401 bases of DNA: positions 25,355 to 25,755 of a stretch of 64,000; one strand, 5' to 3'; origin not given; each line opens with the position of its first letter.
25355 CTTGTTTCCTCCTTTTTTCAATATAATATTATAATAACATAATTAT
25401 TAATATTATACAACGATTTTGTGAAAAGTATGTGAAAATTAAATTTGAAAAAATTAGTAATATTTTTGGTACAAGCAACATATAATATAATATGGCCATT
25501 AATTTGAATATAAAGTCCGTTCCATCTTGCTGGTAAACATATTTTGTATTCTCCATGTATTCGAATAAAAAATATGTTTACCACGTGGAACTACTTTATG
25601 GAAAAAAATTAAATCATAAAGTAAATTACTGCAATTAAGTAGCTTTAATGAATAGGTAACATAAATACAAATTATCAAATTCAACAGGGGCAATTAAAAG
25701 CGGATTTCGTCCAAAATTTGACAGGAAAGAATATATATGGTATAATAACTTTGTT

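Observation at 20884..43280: Family C: hairpin element with conserved ends and loop but compensatory stem changes, always upstream of + strand genes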

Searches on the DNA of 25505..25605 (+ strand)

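Call 24: build_rna_model(alignment_id=A2, structure=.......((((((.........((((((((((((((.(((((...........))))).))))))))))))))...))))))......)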
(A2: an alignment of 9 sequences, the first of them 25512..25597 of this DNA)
Model R1 built from alignment A2 (9 sequences, 88 columns); structure: as given.
model positions 86; base pairs 25; branch points 0; effective number of sequences 1.19; information 0.662 bits per position. Calibrated on 0.2 Mb of random sequence (short: E-values are rough).
structure used (alignment columns):
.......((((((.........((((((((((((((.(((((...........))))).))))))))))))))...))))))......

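Call 25: search_with_rna_model(model_id=R1, sources=[window, L001, L002, L004, L006, L007, L014, L016, L028], max_evalue=10, show_alignments=0)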
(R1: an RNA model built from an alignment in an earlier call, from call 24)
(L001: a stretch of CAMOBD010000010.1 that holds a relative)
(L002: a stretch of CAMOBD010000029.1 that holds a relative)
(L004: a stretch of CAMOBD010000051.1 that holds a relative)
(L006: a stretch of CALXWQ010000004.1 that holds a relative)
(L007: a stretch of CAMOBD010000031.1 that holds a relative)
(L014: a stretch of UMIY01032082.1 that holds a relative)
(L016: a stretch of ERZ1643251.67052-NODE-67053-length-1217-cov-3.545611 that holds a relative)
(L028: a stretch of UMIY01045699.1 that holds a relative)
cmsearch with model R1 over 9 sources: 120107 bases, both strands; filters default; matches with E-value up to 10: 28.
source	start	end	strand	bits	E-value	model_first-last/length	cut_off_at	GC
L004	4613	4698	-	113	7.5e-31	1-86/86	no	0.35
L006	3859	3944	+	112.7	9.1e-31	1-86/86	no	0.35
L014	656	741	+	112.7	9.2e-31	1-86/86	no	0.34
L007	1291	1376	+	112.6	9.9e-31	1-86/86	no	0.34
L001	2524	2609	+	112.1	1.3e-30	1-86/86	no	0.36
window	25512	25597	+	111.6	2e-30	1-86/86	no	0.33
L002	4981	5066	-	110.1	5.4e-30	1-86/86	no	0.34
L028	4998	5083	+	107.9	2.6e-29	1-86/86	no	0.35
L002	220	305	-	106.2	8.2e-29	1-86/86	no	0.31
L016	1136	1217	-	100.7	3.9e-27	5-86/86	5'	0.34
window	29910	29997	+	94.6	2.6e-25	1-86/86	no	0.35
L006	1505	1589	+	81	3.2e-21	1-86/86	no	0.22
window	20884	20939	+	45.1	2e-10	1-86/86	no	0.41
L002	219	304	+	36.2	1e-07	1-86/86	no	0.31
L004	4613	4697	+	33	9.4e-07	1-86/86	no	0.35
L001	2543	2594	-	31.4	2.7e-06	21-72/86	no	0.29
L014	675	726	-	30.9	3.8e-06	21-72/86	no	0.29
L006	3878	3929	-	30.9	3.9e-06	21-72/86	no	0.29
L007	1310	1361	-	30.9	3.9e-06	21-72/86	no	0.29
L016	1151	1202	+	30.9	3.9e-06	21-72/86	no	0.29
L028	5017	5068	-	30.6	4.7e-06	21-72/86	no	0.33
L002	4996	5047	+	29.5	1.1e-05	21-72/86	no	0.25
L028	1501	1561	-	21.6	0.0024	1-86/86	no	0.33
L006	1512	1585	-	18.5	0.021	1-86/86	no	0.22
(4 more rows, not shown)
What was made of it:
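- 25512..25597 (+): Copy B. An intact long form (subfamily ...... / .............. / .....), lying between the divergent LemA and G5 genes. Covariance model 111.6 bits (call 25).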

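Call 32: search_with_rna_model(model_id=R1, sources=[L037, L038, L039], max_evalue=1)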
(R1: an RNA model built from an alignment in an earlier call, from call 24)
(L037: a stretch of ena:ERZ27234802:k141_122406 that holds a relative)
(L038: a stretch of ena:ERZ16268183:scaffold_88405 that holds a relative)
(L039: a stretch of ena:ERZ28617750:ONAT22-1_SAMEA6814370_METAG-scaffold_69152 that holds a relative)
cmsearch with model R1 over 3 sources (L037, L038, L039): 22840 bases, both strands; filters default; matches with E-value up to 1: 6.
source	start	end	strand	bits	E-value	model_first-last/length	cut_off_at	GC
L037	9756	9841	-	111.6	3.9e-31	1-86/86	no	0.33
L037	5356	5443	-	94.6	4.9e-26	1-86/86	no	0.35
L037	14414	14469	-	45.1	3.8e-11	1-86/86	no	0.41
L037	9756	9840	+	31.5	4.9e-07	1-86/86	no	0.33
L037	5371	5422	+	28.6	3.7e-06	21-72/86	no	0.29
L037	5450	5483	-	13.2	0.16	1-86/86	no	0.35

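Call 36: search_with_rna_model(model_id=R1, sources=[window, L002, L006, L028], max_evalue=1, show_alignments=0, make_alignment=true)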
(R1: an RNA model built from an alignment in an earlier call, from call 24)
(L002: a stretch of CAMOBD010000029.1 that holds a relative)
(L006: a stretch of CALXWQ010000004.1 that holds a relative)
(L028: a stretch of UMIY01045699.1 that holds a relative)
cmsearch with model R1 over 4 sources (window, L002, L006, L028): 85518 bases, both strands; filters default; matches with E-value up to 1: 18.
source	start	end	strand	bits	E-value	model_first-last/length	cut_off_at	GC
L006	3859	3944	+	112.7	6.5e-31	1-86/86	no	0.35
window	25512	25597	+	111.6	1.4e-30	1-86/86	no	0.33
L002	4981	5066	-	110.1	3.9e-30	1-86/86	no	0.34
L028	4998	5083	+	107.9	1.8e-29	1-86/86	no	0.35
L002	220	305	-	106.2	5.8e-29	1-86/86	no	0.31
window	29910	29997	+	94.6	1.8e-25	1-86/86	no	0.35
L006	1505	1589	+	81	2.3e-21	1-86/86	no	0.22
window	20884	20939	+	45.1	1.4e-10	1-86/86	no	0.41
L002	219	304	+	36.2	7.1e-08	1-86/86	no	0.31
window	25513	25597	-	31.5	1.8e-06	1-86/86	no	0.33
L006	3878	3929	-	30.9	2.8e-06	21-72/86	no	0.29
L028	5017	5068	-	30.6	3.4e-06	21-72/86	no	0.33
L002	4996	5047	+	29.5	7.6e-06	21-72/86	no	0.25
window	29931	29982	-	28.6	1.4e-05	21-72/86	no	0.29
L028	1501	1561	-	21.6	0.0017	1-86/86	no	0.33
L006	1512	1585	-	18.5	0.015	1-86/86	no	0.22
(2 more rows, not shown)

Alignment A4: 18 matches aligned to the model, 102 columns, each read 5' to 3' on its own strand. Consensus structure (alignment columns), stored with it:
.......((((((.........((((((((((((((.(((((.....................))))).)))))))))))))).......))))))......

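Call 39: search_dna_similar(query=window:25505-25605:+, collection=plasmids, mode=distant, max_evalue=0.01)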
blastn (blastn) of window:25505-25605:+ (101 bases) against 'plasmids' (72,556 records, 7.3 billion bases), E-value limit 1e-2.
No match.

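Call 40: search_dna_similar(query=window:25505-25605:+, collection=phages, mode=distant, max_evalue=0.01)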
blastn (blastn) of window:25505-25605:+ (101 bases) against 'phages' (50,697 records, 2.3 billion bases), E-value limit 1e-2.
No match.
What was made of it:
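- Tried and rejected: Phage and plasmid BLAST gave nothing (calls 39, 40).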

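Call 50: search_with_rna_model(model_id=R1, sources=[L043, L044, L045, L046, L047, L048, L049, L050, L051], max_evalue=1)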
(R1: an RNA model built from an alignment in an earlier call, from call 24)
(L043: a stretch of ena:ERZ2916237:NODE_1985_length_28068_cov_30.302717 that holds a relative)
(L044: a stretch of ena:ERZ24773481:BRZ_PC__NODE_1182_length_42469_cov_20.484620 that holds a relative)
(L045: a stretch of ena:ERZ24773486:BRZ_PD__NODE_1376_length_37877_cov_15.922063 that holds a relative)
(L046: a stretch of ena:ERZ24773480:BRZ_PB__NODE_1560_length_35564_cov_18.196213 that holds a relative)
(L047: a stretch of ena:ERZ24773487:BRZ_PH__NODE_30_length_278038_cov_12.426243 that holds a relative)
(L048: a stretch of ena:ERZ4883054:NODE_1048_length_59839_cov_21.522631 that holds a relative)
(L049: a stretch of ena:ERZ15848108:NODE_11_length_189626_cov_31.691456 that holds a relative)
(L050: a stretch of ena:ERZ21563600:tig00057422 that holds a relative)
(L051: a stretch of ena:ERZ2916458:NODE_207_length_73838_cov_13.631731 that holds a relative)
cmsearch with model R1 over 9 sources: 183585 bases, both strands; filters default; matches with E-value up to 1: 20.
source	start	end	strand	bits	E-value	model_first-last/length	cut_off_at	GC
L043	17963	18048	+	109.1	1.7e-29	1-86/86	no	0.36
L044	17961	18046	+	109.1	1.7e-29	1-86/86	no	0.36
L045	17963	18048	+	109.1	1.7e-29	1-86/86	no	0.36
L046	17962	18047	+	109.1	1.7e-29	1-86/86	no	0.36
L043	5063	5147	+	84.5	4.4e-22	1-86/86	no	0.33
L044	5063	5147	+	84.5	4.4e-22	1-86/86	no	0.33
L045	5063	5147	+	84.5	4.4e-22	1-86/86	no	0.33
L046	5063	5147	+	84.5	4.4e-22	1-86/86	no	0.33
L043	13293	13378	+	66.3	1.3e-16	1-86/86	no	0.34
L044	13292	13377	+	66.3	1.3e-16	1-86/86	no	0.34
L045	13293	13378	+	66.3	1.3e-16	1-86/86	no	0.34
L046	13293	13378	+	66.3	1.3e-16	1-86/86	no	0.34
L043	17964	18049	-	30.6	7.4e-06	1-86/86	no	0.36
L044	17962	18047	-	30.6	7.4e-06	1-86/86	no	0.36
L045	17964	18049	-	30.6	7.4e-06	1-86/86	no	0.36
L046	17963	18048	-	30.6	7.4e-06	1-86/86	no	0.36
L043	5064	5148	-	20.4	0.0088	1-86/86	no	0.33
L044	5064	5148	-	20.4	0.0088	1-86/86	no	0.33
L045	5064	5148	-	20.4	0.0088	1-86/86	no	0.33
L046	5064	5148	-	20.4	0.0088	1-86/86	no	0.33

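Call 61: search_with_rna_model(model_id=R1, sources=[L052, L053, L054, L055, L056, L057], max_evalue=1)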
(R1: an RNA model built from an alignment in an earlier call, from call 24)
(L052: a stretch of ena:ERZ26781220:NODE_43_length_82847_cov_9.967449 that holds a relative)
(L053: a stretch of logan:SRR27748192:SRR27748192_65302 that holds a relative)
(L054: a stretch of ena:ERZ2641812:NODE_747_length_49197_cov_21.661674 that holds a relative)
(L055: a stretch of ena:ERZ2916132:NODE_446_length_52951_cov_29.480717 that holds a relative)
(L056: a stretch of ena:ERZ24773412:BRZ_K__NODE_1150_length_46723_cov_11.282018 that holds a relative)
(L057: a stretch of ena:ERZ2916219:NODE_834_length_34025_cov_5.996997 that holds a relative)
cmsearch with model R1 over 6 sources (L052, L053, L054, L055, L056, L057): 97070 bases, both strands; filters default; matches with E-value up to 1: 21.
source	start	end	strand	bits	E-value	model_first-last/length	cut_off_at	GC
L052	14772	14857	+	112.1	1.1e-30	1-86/86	no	0.36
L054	17409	17494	+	109.1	9e-30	1-86/86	no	0.36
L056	17961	18046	+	109.1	9e-30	1-86/86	no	0.36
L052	9697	9782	+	103.4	4.5e-28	1-86/86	no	0.36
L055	17963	18048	+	94.4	2.4e-25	1-86/86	no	0.34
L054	5063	5147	+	84.5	2.3e-22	1-86/86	no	0.33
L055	5063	5147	+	84.5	2.3e-22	1-86/86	no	0.33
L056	5063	5147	+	82.5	9e-22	1-86/86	no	0.32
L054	13293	13378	+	66.3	6.7e-17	1-86/86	no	0.34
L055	13293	13378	+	66.3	6.7e-17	1-86/86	no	0.34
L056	13293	13378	+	66.3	6.7e-17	1-86/86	no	0.34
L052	14791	14842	-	31.4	2.2e-06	21-72/86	no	0.29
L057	9721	9811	+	31.2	2.6e-06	1-86/86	no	0.3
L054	17410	17495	-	30.6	3.9e-06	1-86/86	no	0.36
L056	17962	18047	-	30.6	3.9e-06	1-86/86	no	0.36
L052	9716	9767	-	28.6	1.6e-05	21-72/86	no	0.29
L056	5064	5148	-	21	0.003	1-86/86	no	0.32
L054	5064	5148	-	20.4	0.0046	1-86/86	no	0.33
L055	5064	5148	-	20.4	0.0046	1-86/86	no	0.33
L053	1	34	+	19.9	0.0065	53-86/86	5'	0.32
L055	17964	18049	-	18.1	0.023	1-86/86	no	0.34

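Call 71: search_with_rna_model(model_id=R1, sources=[window, L001, L002, L004, L006, L007, L014, L028, L043, L052, L055, L056], max_evalue=1e-14, make_alignment=true)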
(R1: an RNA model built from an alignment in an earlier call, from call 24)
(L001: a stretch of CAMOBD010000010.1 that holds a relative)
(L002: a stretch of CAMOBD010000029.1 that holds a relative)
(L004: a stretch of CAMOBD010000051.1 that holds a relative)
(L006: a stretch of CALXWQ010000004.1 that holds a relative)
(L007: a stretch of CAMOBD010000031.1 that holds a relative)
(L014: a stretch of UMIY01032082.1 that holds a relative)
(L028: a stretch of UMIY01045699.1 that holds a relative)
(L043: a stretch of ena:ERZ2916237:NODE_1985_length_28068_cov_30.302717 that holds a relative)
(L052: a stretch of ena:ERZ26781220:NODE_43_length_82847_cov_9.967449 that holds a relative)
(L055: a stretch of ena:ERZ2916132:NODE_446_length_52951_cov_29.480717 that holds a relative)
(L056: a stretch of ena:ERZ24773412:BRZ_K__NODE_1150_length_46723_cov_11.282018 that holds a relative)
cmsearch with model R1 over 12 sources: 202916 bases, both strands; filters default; matches with E-value up to 1e-14: 22.
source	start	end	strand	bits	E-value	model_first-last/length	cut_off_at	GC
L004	4613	4698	-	113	1.3e-30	1-86/86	no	0.35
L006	3859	3944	+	112.7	1.5e-30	1-86/86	no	0.35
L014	656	741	+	112.7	1.6e-30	1-86/86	no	0.34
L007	1291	1376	+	112.6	1.7e-30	1-86/86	no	0.34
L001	2524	2609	+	112.1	2.3e-30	1-86/86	no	0.36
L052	14772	14857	+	112.1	2.3e-30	1-86/86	no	0.36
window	25512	25597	+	111.6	3.4e-30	1-86/86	no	0.33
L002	4981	5066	-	110.1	9.2e-30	1-86/86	no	0.34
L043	17963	18048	+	109.1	1.9e-29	1-86/86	no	0.36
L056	17961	18046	+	109.1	1.9e-29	1-86/86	no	0.36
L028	4998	5083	+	107.9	4.4e-29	1-86/86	no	0.35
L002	220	305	-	106.2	1.4e-28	1-86/86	no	0.31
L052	9697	9782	+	103.4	9.4e-28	1-86/86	no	0.36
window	29910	29997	+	94.6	4.3e-25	1-86/86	no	0.35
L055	17963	18048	+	94.4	5.1e-25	1-86/86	no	0.34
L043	5063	5147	+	84.5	4.9e-22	1-86/86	no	0.33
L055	5063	5147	+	84.5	4.9e-22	1-86/86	no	0.33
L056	5063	5147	+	82.5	1.9e-21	1-86/86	no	0.32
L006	1505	1589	+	81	5.4e-21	1-86/86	no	0.22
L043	13293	13378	+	66.3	1.4e-16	1-86/86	no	0.34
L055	13293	13378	+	66.3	1.4e-16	1-86/86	no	0.34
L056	13293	13378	+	66.3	1.4e-16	1-86/86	no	0.34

Alignment A11: 22 matches aligned to the model, 88 columns, each read 5' to 3' on its own strand. Consensus structure (alignment columns), stored with it:
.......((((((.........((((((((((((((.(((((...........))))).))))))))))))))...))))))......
